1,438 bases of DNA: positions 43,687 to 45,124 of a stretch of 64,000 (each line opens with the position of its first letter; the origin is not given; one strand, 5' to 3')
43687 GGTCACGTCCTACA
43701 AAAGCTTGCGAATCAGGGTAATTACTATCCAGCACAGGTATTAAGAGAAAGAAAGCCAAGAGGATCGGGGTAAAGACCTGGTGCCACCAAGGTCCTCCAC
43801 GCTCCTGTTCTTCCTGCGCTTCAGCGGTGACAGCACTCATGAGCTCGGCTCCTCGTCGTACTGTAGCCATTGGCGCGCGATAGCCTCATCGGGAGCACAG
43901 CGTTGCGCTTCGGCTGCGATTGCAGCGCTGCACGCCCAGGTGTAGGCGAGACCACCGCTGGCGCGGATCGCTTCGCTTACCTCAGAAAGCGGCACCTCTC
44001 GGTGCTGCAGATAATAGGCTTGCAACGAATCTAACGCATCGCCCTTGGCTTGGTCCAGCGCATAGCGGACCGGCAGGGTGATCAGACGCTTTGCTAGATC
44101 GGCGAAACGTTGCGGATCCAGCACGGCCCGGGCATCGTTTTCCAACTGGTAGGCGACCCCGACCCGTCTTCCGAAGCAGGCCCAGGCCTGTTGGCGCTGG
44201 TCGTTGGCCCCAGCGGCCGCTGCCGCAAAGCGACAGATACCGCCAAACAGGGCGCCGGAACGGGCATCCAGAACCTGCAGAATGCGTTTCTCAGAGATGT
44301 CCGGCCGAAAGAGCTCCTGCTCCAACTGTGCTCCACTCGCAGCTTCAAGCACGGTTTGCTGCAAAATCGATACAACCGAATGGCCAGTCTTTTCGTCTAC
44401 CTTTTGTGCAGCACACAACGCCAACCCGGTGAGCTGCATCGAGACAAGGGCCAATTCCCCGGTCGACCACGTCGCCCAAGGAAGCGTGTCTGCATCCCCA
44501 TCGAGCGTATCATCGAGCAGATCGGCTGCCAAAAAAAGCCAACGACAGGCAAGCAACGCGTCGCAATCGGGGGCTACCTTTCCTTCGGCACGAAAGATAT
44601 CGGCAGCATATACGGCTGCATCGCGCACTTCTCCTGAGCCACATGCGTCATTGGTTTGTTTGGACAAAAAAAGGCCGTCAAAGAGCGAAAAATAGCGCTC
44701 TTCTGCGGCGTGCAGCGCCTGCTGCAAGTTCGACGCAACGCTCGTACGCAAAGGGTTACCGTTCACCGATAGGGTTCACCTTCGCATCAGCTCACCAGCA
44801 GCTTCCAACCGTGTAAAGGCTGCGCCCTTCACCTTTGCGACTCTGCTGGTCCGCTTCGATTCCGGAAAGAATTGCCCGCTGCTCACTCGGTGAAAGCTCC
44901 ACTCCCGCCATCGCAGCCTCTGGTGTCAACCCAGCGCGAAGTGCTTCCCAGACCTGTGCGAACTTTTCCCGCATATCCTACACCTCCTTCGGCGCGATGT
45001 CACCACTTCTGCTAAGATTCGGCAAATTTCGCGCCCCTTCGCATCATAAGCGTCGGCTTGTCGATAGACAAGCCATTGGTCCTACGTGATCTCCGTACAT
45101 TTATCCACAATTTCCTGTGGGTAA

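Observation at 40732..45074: ComQXPA-like quorum-sensing cassette in non-canonical order, with a PDZ-loop kinase and a peptide ending in Cys-Trp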

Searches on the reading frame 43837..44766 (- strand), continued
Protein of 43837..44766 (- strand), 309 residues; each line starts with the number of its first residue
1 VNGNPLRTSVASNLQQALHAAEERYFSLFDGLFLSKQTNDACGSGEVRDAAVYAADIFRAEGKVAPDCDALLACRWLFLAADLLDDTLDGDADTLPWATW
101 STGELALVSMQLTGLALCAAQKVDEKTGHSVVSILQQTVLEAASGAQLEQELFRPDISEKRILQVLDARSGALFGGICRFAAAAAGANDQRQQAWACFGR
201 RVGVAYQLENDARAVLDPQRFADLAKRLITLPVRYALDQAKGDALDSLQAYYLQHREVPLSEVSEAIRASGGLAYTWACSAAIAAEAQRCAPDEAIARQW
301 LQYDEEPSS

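Call 40: search_protein_families(library=pfam, proteins=[L001:7105-9420:+, L004:7319-9682:+, L002:6960-9335:+, L002:5807-6010:+], max_evalue=1)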
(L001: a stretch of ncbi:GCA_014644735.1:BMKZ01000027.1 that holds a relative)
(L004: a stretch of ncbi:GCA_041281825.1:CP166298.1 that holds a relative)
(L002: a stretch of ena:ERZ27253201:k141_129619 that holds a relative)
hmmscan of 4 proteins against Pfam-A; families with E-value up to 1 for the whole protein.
L001:7105-9420:+ (771 aa): 7 families
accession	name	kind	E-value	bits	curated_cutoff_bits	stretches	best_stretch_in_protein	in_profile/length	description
PF02518.31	HATPase_c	-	4.9e-14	53.2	26.4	1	669-760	3-109/111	Histidine kinase-, DNA gyrase B-, and HSP90-like ATPase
PF07730.19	HisKA_3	-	1.5e-08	35.5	24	1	565-627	1-66/68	Histidine kinase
PF00595.29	PDZ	-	0.014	16.2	23.2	1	33-84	11-64/81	PDZ domain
PF13180.12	PDZ_2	-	0.022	15.5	27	1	39-103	7-74/80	PDZ domain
PF13589.12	HATPase_c_3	-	0.084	13.3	25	1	675-721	6-52/137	Histidine kinase-, DNA gyrase B-, and HSP90-like ATPase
PF13581.12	HATPase_c_2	-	0.12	12.8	27.4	1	674-718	34-83/127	Histidine kinase-like ATPase domain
PF13150.11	TraL_transposon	-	0.33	11.2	27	1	9-30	30-51/86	Conjugative transposon protein TraL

L004:7319-9682:+ (787 aa): 7 families
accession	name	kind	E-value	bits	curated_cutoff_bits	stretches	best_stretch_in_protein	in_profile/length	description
PF02518.31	HATPase_c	-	1.1e-11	45.5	26.4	1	682-772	5-110/111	Histidine kinase-, DNA gyrase B-, and HSP90-like ATPase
PF07730.19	HisKA_3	-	3.1e-10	40.9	24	1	573-638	1-66/68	Histidine kinase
PF00595.29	PDZ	-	0.00096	19.9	23.2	1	30-70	10-54/81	PDZ domain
PF13589.12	HATPase_c_3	-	0.0016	18.9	25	1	687-742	7-62/137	Histidine kinase-, DNA gyrase B-, and HSP90-like ATPase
PF06197.19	DUF998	-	0.0037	17.4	30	1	108-223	36-156/184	Protein of unknown function (DUF998)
PF13180.12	PDZ_2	-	0.058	14.1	27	1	30-74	1-45/80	PDZ domain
PF13581.12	HATPase_c_2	-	0.059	13.8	27.4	1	687-727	36-80/127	Histidine kinase-like ATPase domain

L002:6960-9335:+ (791 aa): 9 families
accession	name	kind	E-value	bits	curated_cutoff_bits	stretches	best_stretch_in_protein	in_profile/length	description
PF07730.19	HisKA_3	-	2.8e-11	44.2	24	1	572-643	1-68/68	Histidine kinase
PF02518.31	HATPase_c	-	2.6e-09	37.9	26.4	1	684-780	2-110/111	Histidine kinase-, DNA gyrase B-, and HSP90-like ATPase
PF17820.7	PDZ_6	-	0.00011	22.3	27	1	53-81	1-29/54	PDZ domain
PF01590.32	GAF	-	0.00059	20.8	22.4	1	429-541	2-132/133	GAF domain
PF13581.12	HATPase_c_2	-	0.0013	19.1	27.4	1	678-751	22-106/127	Histidine kinase-like ATPase domain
PF00595.29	PDZ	-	0.017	15.9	23.2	1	49-79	24-54/81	PDZ domain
PF13180.12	PDZ_2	-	0.22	12.3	27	1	39-81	1-43/80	PDZ domain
PF13589.12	HATPase_c_3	-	0.26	11.7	25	1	694-731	9-46/137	Histidine kinase-, DNA gyrase B-, and HSP90-like ATPase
PF04751.20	DarP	-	0.37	11.1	26.3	1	552-598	89-135/153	Dual-action ribosomal maturation protein DarP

L002:5807-6010:+ (67 aa): 0 families

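Call 42: find_related_loci(query=A2, collection=genome_contigs, flank=7000)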
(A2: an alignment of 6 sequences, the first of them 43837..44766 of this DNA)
Query A2 (309 aa) in genome_contigs; peptide patterns used: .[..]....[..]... (x = any residue, [..] = any of these).
599 stretches matched a pattern (row limit reached: there are more); 2 encode a relative of the query (tblastn E <= 1e-3); 2 distinct loci.
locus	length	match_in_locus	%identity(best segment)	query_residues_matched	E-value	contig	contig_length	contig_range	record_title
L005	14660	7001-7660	26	72-280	2e-10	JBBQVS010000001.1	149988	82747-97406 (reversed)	MAG: Ktedonobacterales bacterium isolate Co_metawrap_2008 Cmw_2008_k141_17926143_length_149988_cov_11.0000, whole genome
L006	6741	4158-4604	28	73-215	8e-9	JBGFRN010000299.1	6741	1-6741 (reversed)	MAG: Bacillota bacterium isolate BA1A45.2019.Bin.119 NODE_13101_length_6741_cov_2.016163, whole genome shotgun sequence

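Call 48: find_encoding_contigs(protein=P0162, flank=5000, max_places=2)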
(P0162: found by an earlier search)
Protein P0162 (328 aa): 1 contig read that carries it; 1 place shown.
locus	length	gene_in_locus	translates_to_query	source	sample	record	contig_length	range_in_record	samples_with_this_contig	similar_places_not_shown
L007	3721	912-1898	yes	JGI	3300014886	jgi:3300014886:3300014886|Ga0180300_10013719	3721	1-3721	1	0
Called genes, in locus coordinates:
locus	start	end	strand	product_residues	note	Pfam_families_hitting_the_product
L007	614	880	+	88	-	-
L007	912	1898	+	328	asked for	PF00348:polyprenyl_synt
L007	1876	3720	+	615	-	?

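Call 49: find_encoding_contigs(protein=P0163, flank=5000, max_places=2)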
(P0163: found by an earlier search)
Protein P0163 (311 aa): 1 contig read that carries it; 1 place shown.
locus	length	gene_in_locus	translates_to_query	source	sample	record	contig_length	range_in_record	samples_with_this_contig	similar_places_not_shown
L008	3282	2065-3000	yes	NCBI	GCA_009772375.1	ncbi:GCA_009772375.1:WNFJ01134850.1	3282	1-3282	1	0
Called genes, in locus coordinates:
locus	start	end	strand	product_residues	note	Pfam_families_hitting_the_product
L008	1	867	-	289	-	?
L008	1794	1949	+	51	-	-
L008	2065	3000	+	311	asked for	PF00348:polyprenyl_synt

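Call 50: find_encoding_contigs(protein=P0012, flank=6000, max_places=2)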
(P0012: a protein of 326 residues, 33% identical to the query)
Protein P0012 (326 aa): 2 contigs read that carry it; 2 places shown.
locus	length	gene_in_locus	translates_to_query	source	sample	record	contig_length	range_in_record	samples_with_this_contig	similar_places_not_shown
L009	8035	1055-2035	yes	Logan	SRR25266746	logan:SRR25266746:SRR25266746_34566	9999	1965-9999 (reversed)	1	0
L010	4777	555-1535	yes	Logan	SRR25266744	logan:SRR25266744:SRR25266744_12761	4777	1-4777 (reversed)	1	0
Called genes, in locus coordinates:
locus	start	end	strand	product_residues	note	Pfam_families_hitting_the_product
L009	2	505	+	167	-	?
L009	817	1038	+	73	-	-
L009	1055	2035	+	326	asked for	PF00348:polyprenyl_synt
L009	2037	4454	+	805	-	PF17820:PDZ_6 (weak), PF02518:HATPase_c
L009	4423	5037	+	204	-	PF00072:Response_reg, PF00196:GerE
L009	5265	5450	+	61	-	PF19409:Thiopep_pre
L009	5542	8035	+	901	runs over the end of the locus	PF04738:Lant_dehydr_N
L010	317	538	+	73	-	-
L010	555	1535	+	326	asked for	PF00348:polyprenyl_synt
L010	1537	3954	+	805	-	PF17820:PDZ_6 (weak), PF02518:HATPase_c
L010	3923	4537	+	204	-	PF00072:Response_reg, PF00196:GerE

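Call 51: find_encoding_contigs(protein=P0013, flank=6000, max_places=2)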
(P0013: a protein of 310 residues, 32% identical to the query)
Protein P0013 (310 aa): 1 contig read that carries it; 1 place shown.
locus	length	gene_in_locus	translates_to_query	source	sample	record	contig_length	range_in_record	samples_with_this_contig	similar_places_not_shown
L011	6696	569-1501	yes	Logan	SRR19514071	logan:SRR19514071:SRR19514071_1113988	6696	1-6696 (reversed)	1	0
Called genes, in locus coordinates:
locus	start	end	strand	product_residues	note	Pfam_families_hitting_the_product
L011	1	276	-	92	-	?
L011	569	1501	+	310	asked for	PF00348:polyprenyl_synt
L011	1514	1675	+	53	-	PF05952:ComX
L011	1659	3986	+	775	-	PF07730:HisKA_3 (weak), PF02518:HATPase_c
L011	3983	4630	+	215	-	PF00072:Response_reg, PF00196:GerE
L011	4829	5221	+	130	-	-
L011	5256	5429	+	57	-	-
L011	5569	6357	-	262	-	PF01182:Glucosamine_iso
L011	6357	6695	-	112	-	?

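Call 62: find_related_loci(query=A2, collection=metagenome_contigs, flank=5000)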
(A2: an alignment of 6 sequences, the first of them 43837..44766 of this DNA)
Query A2 (309 aa) in metagenome_contigs; peptide patterns used: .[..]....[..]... (x = any residue, [..] = any of these).
600 stretches matched a pattern (row limit reached: there are more); 20 encode a relative of the query (tblastn E <= 1e-3); 20 distinct loci.
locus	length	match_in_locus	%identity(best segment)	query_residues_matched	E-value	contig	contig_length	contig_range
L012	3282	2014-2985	30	26-308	1e-21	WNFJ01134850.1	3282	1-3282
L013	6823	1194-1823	34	77-276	2e-21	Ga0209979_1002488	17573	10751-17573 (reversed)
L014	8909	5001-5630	34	77-276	2e-21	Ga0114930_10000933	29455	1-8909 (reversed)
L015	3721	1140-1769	33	77-276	3e-21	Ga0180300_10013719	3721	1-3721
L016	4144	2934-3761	32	57-306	5e-17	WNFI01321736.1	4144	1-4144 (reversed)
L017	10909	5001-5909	30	6-299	7e-15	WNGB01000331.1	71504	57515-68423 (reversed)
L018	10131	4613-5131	31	77-247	3e-11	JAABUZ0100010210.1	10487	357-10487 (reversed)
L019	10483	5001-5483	32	64-211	3e-11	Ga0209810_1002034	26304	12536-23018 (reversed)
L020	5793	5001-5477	31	77-236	1e-10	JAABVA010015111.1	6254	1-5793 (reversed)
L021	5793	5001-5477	31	77-236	1e-10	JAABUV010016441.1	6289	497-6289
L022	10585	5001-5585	30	64-236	8e-10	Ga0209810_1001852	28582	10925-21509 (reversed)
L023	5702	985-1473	27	64-213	2e-9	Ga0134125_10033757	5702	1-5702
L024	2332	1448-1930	26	64-211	3e-9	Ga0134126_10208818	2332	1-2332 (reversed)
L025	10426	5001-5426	29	77-211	3e-9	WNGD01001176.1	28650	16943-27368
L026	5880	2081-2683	26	55-236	2e-8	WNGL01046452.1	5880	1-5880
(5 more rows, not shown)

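Call 68: predict_structure(alignment_id=A1)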
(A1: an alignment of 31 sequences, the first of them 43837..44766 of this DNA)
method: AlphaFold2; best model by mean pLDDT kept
length: 309 residues; sequences in the alignment: 31
mean_pLDDT: 86.3   pTM: 0.86
mean pLDDT of the five models: 86.3, 85.2, 84.2, 84.1, 83.7
residues with pLDDT >= 90: 174; 70-90: 107; 50-70: 12; < 50: 16
segments of 3 or more residues with pLDDT < 50: 38-45, 304-309
pLDDT, mean of each block of 10 residues (from residue 1): 71 79 75 57 53 76 78 88 87 80 90 91 90 93 94 97 97 93 90 94 95 94 95 98 98 97 98 98 95 82 50
secondary structure, 60 per line:
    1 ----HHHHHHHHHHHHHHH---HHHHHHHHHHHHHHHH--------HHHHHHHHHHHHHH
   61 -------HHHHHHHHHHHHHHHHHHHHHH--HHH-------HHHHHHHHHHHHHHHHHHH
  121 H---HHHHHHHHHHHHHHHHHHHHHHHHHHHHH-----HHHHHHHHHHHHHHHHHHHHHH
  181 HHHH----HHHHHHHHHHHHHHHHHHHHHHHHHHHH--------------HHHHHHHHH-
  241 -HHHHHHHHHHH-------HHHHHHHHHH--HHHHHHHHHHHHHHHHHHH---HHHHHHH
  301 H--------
elements in order: H5-19 H23-38 H47-60 H68-89 H102-121 H125-153 H159-184 H189-216 H231-239 H242-252 H260-269 H272-290 H294-301

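Call 71: fold_search(model_id=the predicted structure, library=pdb)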
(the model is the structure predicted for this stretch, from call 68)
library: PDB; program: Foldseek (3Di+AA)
matches with E <= 10: 671; with E <= 0.001: 345
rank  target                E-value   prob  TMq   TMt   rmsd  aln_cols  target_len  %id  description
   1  5ze6_A                3.5e-08  1.00  0.76  0.75   4.0       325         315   21  CRYSTAL STRUCTURE OF OCTAPRENYL PYROPHOSPHATE SYNTHASE FROM ESCHERICHIA COLI WITH BPH-981 (released 2019-02-27)
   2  5ze6_D                8.3e-08  1.00  0.69  0.70   5.9       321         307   21  CRYSTAL STRUCTURE OF OCTAPRENYL PYROPHOSPHATE SYNTHASE FROM ESCHERICHIA COLI WITH BPH-981 (released 2019-02-27)
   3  9imq_A                9.8e-08  1.00  0.75  0.71   3.9       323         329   22  Crystal structure of a C45 isoprenyl diphosphate synthase, Rv0562 from Mycobacterium tuberculosis (released 2025-07-09)
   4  9kuq                  1.2e-07  1.00  0.68  0.68   4.6       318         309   22  Crystal structure of a C45 isoprenyl diphosphate synthase, Rv0562 from Mycobacterium tuberculosis (released 2025-07-09)
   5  3oyr_B                1.3e-07  1.00  0.71  0.68   6.4       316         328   19  Crystal structure of polyprenyl synthase from Caulobacter crescentus CB15 complexed with calcium and isoprenyl diphosp (released 2010-10-13)
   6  6kd7                  1.4e-07  1.00  0.78  0.75   3.5       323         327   19  Crystal structure of geranylgeranyl pyrophosphate synthase (released 2019-09-11)
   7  3mzv_B                1.5e-07  1.00  0.73  0.70   4.7       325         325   18  Crystal structure of a decaprenyl diphosphate synthase from Rhodobacter capsulatus (released 2010-06-09)
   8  3wjo_B                1.6e-07  1.00  0.67  0.68   6.4       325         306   20  Crystal structure of Octaprenyl Pyrophosphate synthase from Escherichia coli with isopentenyl pyrophosphate (IPP) (released 2014-06-18)
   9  4jxy                  1.7e-07  1.00  0.68  0.68   8.0       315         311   18  CRYSTAL STRUCTURE OF POLYPRENYL SYNTHASE PATL_3739 (TARGET EFI-509195) FROM Pseudoalteromonas atlantica (released 2013-04-17)
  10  9imr_B                1.8e-07  1.00  0.75  0.71   3.7       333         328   22  Crystal structure of geranylgeranyl pyrophosphate synthase Rv0562 from Mycobacterium tuberculosis in complex with IPP (released 2025-07-09)
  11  3wjn_B                2.0e-07  1.00  0.66  0.67   3.9       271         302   21  Crystal structure of Octaprenyl Pyrophosphate synthase from Escherichia coli with farnesyl S-thiol-pyrophosphate (FSPP (released 2014-06-18)
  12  9imr_A                2.1e-07  1.00  0.75  0.70   3.9       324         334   22  Crystal structure of geranylgeranyl pyrophosphate synthase Rv0562 from Mycobacterium tuberculosis in complex with IPP (released 2025-07-09)
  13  4jyx_A                2.1e-07  1.00  0.70  0.69   7.6       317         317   17  Crystal structure of polyprenyl synthase PATL_3739 (TARGET EFI-509195) FROM PSEUDOALTEROMONAS ATLANTICA, COMPLEX WITH  (released 2013-04-10)
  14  3mzv_A                2.2e-07  1.00  0.72  0.72   4.6       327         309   18  Crystal structure of a decaprenyl diphosphate synthase from Rhodobacter capsulatus (released 2010-06-09)
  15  9imq_B                2.9e-07  1.00  0.66  0.68   3.3       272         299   22  Crystal structure of a C45 isoprenyl diphosphate synthase, Rv0562 from Mycobacterium tuberculosis (released 2025-07-09)
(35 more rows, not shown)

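Call 92: search_solved_structures(query=A1, max_evalue=0.00001, show_alignments=0)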
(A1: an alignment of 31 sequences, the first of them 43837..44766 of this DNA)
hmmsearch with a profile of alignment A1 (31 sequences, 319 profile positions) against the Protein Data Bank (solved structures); distinct sequences matched with E-value up to 0.00001: 146 (the best 60 are shown).
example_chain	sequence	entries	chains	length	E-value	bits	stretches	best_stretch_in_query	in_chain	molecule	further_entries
1wy0_A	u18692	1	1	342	1.2e-43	152.5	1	44-316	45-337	geranylgeranyl pyrophosphate synthetase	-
3nf2_A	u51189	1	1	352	4.3e-39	137.6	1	33-315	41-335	Putative polyprenyl synthetase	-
6kd7_A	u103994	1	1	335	2.3e-38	135.2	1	50-315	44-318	Polyprenyl synthetase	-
5jfq_A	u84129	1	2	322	2.8e-35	125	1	5-308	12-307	Geranylgeranyl Pyrophosphate Synthetase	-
9v4g_A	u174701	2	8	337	4.3e-35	124.4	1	54-308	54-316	prenyltransferase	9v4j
9v4i_A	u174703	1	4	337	8e-35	123.5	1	54-308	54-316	prenyltransferase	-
3rmg_A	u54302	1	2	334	4e-33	117.9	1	42-308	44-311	Octaprenyl-diphosphate synthase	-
9v4h_A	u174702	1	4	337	8.1e-33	116.9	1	54-308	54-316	prenyltransferase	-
9kp1_B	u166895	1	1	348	3.4e-29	105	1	57-311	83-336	Heptaprenyl diphosphate synthase component 2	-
4jxy_A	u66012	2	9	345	7.3e-29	103.9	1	50-305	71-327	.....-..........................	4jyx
4jxn_A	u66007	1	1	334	7.9e-28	100.5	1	32-307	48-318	Octaprenyl-diphosphate synthase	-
9imq_A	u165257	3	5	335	1.5e-27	99.7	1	43-305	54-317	Nonaprenyl diphosphate synthase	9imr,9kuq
5ze6_A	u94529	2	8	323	1.8e-27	99.4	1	50-304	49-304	Octaprenyl diphosphate synthase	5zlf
3mzv_A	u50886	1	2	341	1.9e-27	99.3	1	22-307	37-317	Decaprenyl diphosphate synthase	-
3wjk_A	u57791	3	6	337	2e-27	99.2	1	50-304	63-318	Octaprenyl diphosphate synthase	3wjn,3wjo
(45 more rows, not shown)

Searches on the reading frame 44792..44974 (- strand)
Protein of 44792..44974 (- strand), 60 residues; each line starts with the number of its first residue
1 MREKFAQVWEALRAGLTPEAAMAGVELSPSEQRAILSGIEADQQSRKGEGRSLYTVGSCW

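Call 3: search_protein_families(library=pfam, proteins=[window:44792-44974:-], max_evalue=1)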
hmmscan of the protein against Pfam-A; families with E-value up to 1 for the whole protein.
window:44792-44974:- (60 aa): 0 families

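Call 4: search_protein_families(library=ncbifam, proteins=[window:44792-44974:-], max_evalue=1)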
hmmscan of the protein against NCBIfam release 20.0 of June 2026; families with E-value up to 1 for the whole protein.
window:44792-44974:- (60 aa): 1 family
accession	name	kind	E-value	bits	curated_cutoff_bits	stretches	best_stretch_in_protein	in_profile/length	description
NF038399.1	NH_RiPP_Os17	domain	0.046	13.8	40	1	18-42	24-49/63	Os1348 family NHLP clan protein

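Call 76: find_homologous_proteins(query=A4, max_evalue=10)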
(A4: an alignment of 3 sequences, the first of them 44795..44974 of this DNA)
Query A4 (3 sequences) (60 aa, profile of the alignment): 5 proteins with E <= 10 among 10 candidates.
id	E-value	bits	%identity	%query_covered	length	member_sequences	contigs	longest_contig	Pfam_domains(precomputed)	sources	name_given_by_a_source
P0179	9.0e-27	111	50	13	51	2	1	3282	-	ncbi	-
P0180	1.9e-26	110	30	38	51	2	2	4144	-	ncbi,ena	-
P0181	8.1e-26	108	32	25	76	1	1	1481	-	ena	-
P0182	1.6e-23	100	50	13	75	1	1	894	-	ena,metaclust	metaclust:\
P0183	4.0e-21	93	100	100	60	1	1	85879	-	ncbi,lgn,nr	ncbi:MAG: hypothetical protein IMW91_01445 [Firmicutes bacterium]|nr:hypothetical protein [Bacillota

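Call 93: search_protein_families(library=ncbifam, proteins=[window:44795-44974:-], max_evalue=1)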
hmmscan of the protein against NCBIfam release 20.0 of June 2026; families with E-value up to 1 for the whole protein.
seq(60 aa): 1 family
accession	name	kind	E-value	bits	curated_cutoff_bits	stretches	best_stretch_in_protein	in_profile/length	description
NF038399.1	NH_RiPP_Os17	domain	0.046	13.8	40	1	18-42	24-49/63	Os1348 family NHLP clan protein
